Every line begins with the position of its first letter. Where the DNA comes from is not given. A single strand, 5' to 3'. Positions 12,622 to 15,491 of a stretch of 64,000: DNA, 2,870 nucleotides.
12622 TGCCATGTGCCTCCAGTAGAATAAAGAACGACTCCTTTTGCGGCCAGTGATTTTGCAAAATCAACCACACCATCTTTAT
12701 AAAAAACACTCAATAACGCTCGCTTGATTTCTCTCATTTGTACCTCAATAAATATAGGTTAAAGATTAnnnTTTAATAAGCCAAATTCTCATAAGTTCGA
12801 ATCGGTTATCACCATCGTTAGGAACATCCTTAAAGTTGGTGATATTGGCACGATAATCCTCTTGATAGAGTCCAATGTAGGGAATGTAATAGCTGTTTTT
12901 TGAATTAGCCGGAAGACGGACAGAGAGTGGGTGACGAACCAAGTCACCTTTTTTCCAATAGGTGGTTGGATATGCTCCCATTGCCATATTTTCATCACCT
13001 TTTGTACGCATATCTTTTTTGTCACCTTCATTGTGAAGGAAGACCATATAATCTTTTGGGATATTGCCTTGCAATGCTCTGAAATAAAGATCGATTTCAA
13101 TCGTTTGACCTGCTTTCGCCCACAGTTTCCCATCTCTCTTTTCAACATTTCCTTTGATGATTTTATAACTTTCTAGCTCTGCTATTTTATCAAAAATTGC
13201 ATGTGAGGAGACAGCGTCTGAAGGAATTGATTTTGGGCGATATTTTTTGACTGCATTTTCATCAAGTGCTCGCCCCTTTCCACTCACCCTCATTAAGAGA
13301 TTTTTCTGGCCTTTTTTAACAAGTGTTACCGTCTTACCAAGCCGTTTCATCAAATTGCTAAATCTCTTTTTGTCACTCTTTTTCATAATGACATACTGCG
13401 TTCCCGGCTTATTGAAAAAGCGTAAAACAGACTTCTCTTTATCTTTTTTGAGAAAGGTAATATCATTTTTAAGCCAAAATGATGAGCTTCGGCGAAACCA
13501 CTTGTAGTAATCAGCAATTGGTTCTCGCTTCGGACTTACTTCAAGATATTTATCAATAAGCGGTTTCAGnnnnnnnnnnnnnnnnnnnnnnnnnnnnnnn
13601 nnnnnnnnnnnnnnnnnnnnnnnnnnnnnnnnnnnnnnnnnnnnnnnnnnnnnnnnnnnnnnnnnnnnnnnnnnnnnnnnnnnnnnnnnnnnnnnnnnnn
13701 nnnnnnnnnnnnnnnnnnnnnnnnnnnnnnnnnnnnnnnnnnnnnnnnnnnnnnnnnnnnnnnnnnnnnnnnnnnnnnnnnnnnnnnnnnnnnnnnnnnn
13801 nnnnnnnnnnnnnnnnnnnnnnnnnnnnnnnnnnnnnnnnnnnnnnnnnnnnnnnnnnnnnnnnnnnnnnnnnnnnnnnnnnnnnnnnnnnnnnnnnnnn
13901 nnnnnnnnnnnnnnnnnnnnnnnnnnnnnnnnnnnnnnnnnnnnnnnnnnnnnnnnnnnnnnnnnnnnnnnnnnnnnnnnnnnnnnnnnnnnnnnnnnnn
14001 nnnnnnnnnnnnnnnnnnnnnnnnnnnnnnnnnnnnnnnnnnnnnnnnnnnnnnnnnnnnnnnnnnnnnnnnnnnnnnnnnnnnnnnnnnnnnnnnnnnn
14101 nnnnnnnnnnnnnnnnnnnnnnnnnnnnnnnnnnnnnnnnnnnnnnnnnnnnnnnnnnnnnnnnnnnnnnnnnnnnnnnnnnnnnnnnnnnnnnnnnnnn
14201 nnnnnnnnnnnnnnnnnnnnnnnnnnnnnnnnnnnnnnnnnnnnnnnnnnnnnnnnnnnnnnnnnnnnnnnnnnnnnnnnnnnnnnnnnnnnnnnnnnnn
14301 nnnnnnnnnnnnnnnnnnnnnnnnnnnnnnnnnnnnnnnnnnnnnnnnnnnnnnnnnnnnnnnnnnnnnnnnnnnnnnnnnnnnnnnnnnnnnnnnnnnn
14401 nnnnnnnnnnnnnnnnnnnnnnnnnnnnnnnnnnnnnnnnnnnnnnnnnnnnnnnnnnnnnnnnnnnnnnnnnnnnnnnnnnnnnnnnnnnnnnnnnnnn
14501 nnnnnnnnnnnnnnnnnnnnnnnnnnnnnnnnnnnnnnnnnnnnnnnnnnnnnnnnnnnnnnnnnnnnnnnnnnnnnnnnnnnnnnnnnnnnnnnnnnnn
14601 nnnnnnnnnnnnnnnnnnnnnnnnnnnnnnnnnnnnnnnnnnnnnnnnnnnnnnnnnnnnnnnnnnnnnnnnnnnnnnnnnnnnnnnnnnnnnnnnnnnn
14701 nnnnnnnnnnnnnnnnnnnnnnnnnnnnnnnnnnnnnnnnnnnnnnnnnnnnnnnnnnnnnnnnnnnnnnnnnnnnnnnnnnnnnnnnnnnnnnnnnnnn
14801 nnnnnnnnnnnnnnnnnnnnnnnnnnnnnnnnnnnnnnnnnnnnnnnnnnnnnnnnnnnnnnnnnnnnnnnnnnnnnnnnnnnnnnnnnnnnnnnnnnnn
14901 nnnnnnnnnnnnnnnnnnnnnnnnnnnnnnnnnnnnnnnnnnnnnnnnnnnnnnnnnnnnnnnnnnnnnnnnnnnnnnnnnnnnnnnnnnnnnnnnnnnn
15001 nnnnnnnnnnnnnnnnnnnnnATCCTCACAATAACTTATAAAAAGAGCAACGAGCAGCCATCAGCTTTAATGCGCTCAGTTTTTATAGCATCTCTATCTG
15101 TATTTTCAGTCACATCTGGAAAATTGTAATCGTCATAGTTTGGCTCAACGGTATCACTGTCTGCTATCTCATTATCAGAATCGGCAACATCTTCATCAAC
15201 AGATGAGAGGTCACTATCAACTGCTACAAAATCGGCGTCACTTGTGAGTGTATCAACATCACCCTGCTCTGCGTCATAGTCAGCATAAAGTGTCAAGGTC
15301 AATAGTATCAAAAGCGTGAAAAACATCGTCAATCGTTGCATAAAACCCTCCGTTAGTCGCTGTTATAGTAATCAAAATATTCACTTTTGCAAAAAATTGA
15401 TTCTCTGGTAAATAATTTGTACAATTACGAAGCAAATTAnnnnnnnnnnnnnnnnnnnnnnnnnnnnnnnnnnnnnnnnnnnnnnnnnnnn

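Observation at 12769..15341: Operon of a small acidic Ser/Thr/Asp-rich secreted protein and a GT-C (PMT/ArnT-like) glycosyltransferase; acidic lipoprotein linkers across the window as candidate substrates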

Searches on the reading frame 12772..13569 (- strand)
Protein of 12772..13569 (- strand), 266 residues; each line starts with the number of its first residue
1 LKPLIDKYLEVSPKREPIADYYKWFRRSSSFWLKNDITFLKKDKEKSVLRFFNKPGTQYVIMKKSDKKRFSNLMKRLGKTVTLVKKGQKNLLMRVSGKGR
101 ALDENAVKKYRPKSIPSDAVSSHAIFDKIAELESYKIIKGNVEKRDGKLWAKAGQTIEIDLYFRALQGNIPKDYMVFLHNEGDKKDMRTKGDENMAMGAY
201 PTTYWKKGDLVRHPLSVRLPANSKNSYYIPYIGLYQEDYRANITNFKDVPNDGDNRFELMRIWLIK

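Call 57: search_protein_representatives(protein=window:12772-13569:-)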
Query: 266 residues. Proteins with E-value up to 0.001 (for the whole library): 1357; up to 1e-10: 80; up to 1e-30: 3. The best 150 are listed.
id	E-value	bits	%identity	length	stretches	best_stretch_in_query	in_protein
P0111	1.2e-105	369.3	62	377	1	1-265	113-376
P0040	2.4e-77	276.5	53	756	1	1-264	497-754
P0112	1.4e-35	139.6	60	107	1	160-264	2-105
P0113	2.5e-20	89.6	31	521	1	1-262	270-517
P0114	2.9e-18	82.8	29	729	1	2-264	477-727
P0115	3.2e-18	82.7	29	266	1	2-257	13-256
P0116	2.3e-16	76.6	31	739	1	1-262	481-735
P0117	2.9e-15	73.0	33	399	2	151-236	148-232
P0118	4.6e-15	72.4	36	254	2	151-236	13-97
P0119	8.1e-15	71.5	26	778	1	4-245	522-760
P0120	1.6e-14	70.5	28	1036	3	149-237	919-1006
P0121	4.0e-14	69.3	27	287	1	1-257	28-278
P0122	4.4e-14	69.1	27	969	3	151-243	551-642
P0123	1.3e-13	67.6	29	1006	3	152-237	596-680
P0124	1.4e-13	67.5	31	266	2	153-253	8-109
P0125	1.5e-13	67.4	31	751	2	151-236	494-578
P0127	2.2e-13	66.9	30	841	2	152-241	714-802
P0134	5.7e-13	65.5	31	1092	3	152-237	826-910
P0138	1.3e-12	64.3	30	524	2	152-239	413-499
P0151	4.7e-12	62.5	33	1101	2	150-258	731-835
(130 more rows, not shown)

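Call 58: search_protein_families(library=pfam, proteins=[P0114, P0119, P0120, P0122, P0127, P0134, P0125, P0151, P0138, P0117], max_evalue=0.001)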
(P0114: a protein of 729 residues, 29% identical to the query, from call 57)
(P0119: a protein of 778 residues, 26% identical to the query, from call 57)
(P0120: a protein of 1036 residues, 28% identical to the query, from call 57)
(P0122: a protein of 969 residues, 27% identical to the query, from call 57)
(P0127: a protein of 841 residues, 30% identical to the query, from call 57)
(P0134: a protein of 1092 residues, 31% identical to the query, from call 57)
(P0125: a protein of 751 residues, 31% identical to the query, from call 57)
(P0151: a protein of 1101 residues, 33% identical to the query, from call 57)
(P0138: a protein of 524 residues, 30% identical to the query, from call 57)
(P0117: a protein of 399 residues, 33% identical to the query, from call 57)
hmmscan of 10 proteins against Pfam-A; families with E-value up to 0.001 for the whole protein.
P0114 (729 aa): 1 family
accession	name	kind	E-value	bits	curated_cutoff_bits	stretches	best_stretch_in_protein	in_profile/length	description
PF13231.12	PMT_2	-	1.7e-20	74.3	26.1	1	86-249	1-160/160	Dolichyl-phosphate-mannose-protein mannosyltransferase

P0119 (778 aa): 1 family
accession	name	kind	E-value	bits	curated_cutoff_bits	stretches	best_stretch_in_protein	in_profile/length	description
PF13231.12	PMT_2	-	8.6e-15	55.7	26.1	1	69-230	1-157/160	Dolichyl-phosphate-mannose-protein mannosyltransferase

P0120 (1036 aa): 2 families
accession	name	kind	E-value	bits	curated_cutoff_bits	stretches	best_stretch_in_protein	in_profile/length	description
PF11028.14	TMEM260-like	-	1.8e-32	113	24.2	1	44-214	1-169/179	Protein O-mannosyl-transferase TMEM260-like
PF13231.12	PMT_2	-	6.1e-05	23.7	26.1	1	64-154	4-92/160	Dolichyl-phosphate-mannose-protein mannosyltransferase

P0122 (969 aa): 2 families
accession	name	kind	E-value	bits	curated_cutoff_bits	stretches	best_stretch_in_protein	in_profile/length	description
PF13231.12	PMT_2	-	1.2e-15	58.5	26.1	1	73-233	5-159/160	Dolichyl-phosphate-mannose-protein mannosyltransferase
PF02366.24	PMT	-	9.2e-08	32.4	22.7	1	74-235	66-234/245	Dolichyl-phosphate-mannose-protein mannosyltransferase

P0127 (841 aa): 1 family
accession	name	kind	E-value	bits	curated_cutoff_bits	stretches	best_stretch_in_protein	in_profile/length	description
PF13231.12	PMT_2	-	8e-10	39.6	26.1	1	83-245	1-156/160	Dolichyl-phosphate-mannose-protein mannosyltransferase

P0134 (1092 aa): 1 family
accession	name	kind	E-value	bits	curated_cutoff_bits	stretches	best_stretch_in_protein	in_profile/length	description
PF10131.15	PTPS_related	-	5.6e-06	25.5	26.4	1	81-262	1-175/621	6-pyruvoyl-tetrahydropterin synthase related domain; membrane protein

P0125 (751 aa): 2 families
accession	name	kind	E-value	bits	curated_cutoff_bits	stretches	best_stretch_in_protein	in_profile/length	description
PF13231.12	PMT_2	-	1.5e-15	58.2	26.1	1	135-273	24-158/160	Dolichyl-phosphate-mannose-protein mannosyltransferase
PF09913.15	DUF2142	-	9.3e-08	31.7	30.1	1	141-410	129-393/395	Predicted membrane protein (DUF2142)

P0151 (1101 aa): 1 family
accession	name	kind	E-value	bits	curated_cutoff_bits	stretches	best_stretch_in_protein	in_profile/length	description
PF13231.12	PMT_2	-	3.1e-06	27.9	26.1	1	109-216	24-129/160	Dolichyl-phosphate-mannose-protein mannosyltransferase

P0138 (524 aa): 0 families

P0117 (399 aa): 0 families

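Call 82: predict_structure(alignment_id=A2)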
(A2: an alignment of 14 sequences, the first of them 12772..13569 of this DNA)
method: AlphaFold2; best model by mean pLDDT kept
length: 266 residues; sequences in the alignment: 14
mean_pLDDT: 87.0   pTM: 0.75
mean pLDDT of the five models: 87.0, 86.5, 85.6, 82.9, 75.8
residues with pLDDT >= 90: 138; 70-90: 111; 50-70: 17; < 50: 0
segments of 3 or more residues with pLDDT < 50: none
pLDDT, mean of each block of 10 residues (from residue 1): 92 86 72 79 82 85 93 90 94 87 78 93 94 95 92 93 89 84 81 62 86 91 92 86 94 91 92
secondary structure, 60 per line:
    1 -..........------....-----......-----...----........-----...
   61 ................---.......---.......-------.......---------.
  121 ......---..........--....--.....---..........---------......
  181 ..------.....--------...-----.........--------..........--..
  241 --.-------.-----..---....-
elements in order: H2-11 E18-21 H27-32 E38-40 H45-52 E58-63 H64-76 E80-86 E90-96 H104-110 E120-126 E130-139 E142-145 E148-152 E156-165 E175-182 E189-193 E210-218 E227-236 E262-265

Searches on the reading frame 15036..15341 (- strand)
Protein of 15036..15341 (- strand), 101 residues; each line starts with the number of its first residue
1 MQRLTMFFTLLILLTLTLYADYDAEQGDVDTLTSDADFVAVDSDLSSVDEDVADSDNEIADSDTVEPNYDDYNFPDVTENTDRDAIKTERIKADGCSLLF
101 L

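Call 3: search_protein_families(library=pfam, proteins=[window:15036-15341:-], max_evalue=0.01)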
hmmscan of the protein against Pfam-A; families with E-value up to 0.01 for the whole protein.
window:15036-15341:- (101 aa): 0 families

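Call 4: search_protein_families(library=ncbifam, proteins=[window:15036-15341:-], max_evalue=0.01)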
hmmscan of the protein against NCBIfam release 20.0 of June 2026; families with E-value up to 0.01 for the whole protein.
window:15036-15341:- (101 aa): 0 families

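Call 31: find_homologous_proteins(query=window:15036-15341:-, max_evalue=10)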
Query window:15036-15341:- (101 aa): 4 proteins with E <= 10 among 8 candidates.
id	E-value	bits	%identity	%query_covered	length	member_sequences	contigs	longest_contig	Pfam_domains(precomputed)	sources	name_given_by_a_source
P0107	7.7e-56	204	100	100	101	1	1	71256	-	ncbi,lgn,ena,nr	ncbi:hypothetical protein KAH37_03825 [bacterium]|nr:hypothetical protein [bacterium]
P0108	8.5e-23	98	55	100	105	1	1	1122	-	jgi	jgi:hypothetical protein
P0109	4.0e-21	93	55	100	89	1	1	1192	-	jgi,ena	-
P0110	7.5e-15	73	44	99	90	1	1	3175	-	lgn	-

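Call 33: find_encoding_contigs(protein=P0110, flank=5000, max_places=3)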
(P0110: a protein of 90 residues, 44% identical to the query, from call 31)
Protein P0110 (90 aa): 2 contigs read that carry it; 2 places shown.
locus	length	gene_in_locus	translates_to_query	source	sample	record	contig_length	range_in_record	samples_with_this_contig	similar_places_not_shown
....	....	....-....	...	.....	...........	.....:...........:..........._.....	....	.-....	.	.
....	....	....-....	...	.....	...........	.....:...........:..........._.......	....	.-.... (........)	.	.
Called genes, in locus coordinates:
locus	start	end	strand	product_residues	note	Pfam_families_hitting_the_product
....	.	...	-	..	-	?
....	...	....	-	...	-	-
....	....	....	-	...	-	-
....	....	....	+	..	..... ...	-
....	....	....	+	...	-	-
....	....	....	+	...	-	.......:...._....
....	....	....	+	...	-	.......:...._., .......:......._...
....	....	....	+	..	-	?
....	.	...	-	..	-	?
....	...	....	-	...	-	-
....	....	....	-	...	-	-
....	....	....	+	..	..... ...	-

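Call 34: find_encoding_contigs(protein=P0108, flank=5000, max_places=3)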
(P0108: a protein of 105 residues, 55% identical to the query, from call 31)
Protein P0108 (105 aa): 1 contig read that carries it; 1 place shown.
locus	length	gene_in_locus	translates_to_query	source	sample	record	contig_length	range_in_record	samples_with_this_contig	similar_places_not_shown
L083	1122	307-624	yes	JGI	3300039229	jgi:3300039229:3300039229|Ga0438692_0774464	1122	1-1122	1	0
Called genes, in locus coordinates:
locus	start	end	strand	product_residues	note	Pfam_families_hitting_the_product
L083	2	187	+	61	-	?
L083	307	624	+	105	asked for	-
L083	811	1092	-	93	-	-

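Call 35: find_encoding_contigs(protein=P0109, flank=5000, max_places=3)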
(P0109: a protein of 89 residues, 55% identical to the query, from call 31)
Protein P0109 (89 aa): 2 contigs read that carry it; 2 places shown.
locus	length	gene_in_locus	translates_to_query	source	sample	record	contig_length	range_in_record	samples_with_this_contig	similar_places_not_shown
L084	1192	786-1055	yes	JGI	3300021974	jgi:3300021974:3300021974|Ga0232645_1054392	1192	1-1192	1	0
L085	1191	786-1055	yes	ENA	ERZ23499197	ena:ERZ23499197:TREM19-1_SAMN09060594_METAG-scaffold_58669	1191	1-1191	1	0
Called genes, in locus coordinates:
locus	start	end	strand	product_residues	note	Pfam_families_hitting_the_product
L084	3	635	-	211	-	?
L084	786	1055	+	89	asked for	-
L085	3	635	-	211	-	?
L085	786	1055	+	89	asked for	-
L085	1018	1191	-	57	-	?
